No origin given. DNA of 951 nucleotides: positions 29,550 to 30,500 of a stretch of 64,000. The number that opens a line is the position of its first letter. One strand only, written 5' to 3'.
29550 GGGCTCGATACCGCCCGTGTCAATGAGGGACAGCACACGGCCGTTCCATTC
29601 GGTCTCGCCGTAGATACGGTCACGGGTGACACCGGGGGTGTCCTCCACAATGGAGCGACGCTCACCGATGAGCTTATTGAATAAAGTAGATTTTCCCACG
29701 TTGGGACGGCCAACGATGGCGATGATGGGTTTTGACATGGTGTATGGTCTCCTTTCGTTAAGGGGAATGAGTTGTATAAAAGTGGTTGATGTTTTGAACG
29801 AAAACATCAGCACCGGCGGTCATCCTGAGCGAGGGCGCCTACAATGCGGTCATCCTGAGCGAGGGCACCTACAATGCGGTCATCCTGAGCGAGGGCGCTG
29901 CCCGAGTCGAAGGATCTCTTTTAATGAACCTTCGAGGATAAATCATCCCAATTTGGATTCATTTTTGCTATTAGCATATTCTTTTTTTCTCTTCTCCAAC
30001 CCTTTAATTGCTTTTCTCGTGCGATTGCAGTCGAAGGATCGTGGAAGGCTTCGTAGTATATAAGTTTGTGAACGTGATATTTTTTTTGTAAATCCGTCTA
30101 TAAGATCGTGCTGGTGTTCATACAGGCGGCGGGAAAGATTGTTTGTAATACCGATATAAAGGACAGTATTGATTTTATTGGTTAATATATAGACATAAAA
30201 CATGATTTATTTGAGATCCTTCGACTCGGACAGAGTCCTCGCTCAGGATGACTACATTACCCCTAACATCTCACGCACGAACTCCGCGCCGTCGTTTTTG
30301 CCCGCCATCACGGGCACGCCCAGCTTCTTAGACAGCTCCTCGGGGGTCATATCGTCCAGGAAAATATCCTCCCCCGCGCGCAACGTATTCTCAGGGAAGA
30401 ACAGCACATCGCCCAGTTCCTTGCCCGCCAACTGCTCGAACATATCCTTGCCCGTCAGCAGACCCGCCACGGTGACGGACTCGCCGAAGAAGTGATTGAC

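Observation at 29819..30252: GIY-YIG gene cassette flanked by the same inverted 40-bp modules that form the core of elements A and B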

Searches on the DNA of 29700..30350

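Call 79: search_rna_families(source=window, start=29700, end=30350, threshold=evalue, max_evalue=1)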
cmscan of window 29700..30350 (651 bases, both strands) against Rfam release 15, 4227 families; matches with E-value up to 1: 2.
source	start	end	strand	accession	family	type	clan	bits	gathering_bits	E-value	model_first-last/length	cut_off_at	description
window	29905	29966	+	RF02413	snoR145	Gene; snRNA; snoRNA; HACA-box;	-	23.9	57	0.13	1-147/147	no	Small nucleolar RNA snoR145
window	29714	29750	+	RF01526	ceN106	Gene; snRNA; snoRNA; CD-box;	-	19.1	60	0.34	1-77/77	no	C. elegans snoRNA ceN106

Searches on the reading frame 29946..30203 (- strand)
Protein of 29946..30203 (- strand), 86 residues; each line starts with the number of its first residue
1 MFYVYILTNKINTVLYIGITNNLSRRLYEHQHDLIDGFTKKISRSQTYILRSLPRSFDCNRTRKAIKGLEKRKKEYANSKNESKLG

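Call 10: search_protein_families(library=pfam, proteins=[window:29946-30203:-], max_evalue=0.01)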
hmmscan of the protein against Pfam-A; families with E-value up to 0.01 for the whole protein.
seq(86 aa): 2 families
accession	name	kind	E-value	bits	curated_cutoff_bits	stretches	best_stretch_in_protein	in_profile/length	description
PF01541.30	GIY-YIG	-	7.5e-10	39.4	22.6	1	1-54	1-56/78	GIY-YIG catalytic domain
PF10544.15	T5orf172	-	0.00036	21.4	20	1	3-67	2-64/101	T5orf172 domain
